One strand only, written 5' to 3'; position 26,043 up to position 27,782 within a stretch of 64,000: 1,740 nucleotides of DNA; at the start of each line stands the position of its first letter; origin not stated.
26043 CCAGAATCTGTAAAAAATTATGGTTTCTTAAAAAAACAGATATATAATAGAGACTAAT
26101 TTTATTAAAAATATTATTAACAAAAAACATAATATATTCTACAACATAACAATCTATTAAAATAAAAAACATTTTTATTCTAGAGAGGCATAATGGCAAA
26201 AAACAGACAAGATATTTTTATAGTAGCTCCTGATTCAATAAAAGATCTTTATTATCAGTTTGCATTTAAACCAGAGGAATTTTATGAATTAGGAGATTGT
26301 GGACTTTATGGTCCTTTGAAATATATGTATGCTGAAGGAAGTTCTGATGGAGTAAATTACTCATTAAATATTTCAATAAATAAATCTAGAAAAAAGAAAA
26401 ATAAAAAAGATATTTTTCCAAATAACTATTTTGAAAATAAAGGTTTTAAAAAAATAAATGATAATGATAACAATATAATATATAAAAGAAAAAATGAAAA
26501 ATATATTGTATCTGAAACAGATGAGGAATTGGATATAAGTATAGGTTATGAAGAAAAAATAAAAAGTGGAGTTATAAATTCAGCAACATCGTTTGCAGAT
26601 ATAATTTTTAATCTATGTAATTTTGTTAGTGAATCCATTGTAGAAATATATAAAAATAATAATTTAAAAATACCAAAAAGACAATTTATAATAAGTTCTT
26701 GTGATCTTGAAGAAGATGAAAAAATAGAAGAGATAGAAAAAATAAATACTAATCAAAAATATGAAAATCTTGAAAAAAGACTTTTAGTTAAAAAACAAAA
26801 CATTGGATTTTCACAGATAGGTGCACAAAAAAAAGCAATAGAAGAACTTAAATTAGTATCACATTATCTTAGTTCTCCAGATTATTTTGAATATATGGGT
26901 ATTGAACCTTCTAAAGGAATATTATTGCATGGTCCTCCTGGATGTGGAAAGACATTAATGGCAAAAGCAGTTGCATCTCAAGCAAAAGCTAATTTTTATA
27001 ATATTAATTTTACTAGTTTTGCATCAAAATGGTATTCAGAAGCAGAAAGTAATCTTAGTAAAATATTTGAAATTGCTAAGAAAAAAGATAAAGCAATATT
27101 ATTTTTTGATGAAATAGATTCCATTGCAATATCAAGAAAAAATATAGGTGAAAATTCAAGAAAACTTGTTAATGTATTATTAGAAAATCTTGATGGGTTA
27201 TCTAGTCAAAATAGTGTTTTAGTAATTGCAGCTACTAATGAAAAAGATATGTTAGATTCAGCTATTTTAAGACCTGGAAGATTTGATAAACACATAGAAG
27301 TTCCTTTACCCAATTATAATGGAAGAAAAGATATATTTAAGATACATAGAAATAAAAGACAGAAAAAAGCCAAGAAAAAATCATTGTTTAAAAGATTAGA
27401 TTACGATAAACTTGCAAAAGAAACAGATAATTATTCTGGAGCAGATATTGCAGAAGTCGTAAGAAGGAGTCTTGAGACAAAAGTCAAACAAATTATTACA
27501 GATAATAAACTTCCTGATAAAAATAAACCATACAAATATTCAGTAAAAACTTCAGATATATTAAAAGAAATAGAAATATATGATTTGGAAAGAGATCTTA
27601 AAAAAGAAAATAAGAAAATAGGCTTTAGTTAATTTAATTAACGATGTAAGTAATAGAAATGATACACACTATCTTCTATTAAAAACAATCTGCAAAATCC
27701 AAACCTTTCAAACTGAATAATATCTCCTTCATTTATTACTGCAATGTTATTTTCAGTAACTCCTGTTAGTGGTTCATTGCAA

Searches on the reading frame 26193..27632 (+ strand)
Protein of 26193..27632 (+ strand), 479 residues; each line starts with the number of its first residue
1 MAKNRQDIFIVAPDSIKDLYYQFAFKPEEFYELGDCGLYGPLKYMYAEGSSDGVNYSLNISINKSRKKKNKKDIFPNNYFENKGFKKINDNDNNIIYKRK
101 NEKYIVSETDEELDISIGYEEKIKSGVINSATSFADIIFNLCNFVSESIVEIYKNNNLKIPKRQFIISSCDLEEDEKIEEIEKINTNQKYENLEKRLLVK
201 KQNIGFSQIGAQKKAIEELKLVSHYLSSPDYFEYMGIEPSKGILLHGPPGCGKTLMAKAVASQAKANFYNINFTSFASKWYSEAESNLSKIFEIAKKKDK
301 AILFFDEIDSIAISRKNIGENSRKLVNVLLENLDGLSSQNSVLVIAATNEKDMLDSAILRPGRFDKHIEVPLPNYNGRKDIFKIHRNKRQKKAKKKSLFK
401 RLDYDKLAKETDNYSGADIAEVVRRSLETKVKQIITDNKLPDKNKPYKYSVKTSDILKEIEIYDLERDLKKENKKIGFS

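Call 20: search_protein_families(library=pfam, proteins=[window:26193-27632:+], max_evalue=0.00001)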
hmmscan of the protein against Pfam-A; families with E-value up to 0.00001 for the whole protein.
window:26193-27632:+ (479 aa): 3 families
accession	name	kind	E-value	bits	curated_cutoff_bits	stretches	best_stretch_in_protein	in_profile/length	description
PF00004.35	AAA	-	2.4e-41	141.7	21.2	1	243-372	1-131/131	ATPase family associated with various cellular activities (AAA)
PF13173.12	AAA_14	-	4.2e-08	33.7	27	1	242-320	4-75/129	AAA domain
PF17862.7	AAA_lid_3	-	6.2e-08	32.5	27.2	1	402-433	2-33/45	AAA+ lid domain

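Call 30: find_related_loci(query=window:26193-27632:+, collection=genome_contigs, flank=1000)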
Query window:26193-27632:+ (479 aa) in genome_contigs; peptide patterns used: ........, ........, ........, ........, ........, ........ (x = any residue, [..] = any of these).
305 stretches matched a pattern; 3 encode a relative of the query (tblastn E <= 1e-3); 3 distinct loci.
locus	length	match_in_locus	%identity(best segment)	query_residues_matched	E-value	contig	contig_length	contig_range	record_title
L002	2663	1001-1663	43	198-419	2e-56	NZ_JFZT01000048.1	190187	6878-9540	Candidatus Acidianus copahuensis strain ALE1 ctg7180000000565, whole genome shotgun sequence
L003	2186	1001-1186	45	244-308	2e-9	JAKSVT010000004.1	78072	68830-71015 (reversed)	MAG: Alphaproteobacteria bacterium isolate Horse_feces366 MAG366_4, whole genome shotgun sequence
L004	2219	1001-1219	36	238-318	1e-7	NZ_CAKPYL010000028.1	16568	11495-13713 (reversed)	MAG: uncultured Fenollaria sp. isolate REFINED_METABAT215_TOP10_CONTIGS_1500_ASSEMBLY_K77_MERGED__Hadza_MoBio_hadza-E-H_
